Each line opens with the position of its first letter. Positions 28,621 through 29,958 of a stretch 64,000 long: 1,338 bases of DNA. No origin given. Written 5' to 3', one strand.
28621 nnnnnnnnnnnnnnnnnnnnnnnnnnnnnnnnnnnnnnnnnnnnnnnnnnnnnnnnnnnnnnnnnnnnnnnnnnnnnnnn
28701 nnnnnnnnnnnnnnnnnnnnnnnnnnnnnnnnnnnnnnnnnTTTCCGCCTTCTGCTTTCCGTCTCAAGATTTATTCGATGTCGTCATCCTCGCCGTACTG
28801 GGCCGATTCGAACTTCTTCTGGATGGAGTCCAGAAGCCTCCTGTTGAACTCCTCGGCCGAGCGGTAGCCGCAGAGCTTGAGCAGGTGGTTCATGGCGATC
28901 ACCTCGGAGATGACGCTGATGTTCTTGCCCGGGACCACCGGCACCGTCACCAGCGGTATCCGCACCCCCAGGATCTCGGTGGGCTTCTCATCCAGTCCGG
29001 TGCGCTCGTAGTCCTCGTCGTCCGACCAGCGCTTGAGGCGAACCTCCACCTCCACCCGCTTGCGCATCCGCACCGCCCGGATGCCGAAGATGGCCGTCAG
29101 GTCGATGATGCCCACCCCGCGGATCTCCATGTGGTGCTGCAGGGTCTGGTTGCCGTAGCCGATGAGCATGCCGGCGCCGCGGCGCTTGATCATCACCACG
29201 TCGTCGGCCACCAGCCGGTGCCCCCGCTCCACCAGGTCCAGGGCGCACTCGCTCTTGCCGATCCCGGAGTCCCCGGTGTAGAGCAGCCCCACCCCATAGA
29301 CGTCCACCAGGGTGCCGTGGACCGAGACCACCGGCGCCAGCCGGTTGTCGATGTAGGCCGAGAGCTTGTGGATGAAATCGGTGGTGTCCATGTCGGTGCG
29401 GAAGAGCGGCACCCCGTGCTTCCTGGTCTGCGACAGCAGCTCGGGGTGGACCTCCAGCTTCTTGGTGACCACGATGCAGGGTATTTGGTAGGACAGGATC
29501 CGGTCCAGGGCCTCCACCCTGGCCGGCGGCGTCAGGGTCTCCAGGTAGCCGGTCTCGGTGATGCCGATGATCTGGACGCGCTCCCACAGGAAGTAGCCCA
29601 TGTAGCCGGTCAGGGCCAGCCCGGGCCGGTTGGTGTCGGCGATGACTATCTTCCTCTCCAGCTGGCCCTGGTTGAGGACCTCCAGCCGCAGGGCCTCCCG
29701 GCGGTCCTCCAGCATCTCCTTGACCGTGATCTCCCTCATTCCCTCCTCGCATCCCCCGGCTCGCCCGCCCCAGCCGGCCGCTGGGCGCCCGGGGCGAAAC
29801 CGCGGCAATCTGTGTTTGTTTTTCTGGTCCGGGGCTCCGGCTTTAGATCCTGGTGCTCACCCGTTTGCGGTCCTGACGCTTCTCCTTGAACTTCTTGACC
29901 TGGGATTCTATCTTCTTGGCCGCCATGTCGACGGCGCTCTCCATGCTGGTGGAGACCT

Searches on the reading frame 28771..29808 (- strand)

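Call 99: search_protein_families(library=pfam, proteins=[window:28771-29808:-], max_evalue=0.001)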
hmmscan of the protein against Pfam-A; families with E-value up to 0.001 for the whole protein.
window:28771-29808:- (345 aa): 3 families
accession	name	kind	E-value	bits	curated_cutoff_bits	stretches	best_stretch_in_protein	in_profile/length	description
PF07475.17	Hpr_kinase_C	-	9.3e-64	214.5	33.3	1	156-324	2-170/171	HPr Serine kinase C-terminal domain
PF02603.21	Hpr_kinase_N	-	4.3e-36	124.1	24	1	27-152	1-124/125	HPr Serine kinase N terminus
PF07085.17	DRTGG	-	5.3e-05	23.4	25.2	1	97-149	50-102/105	DRTGG domain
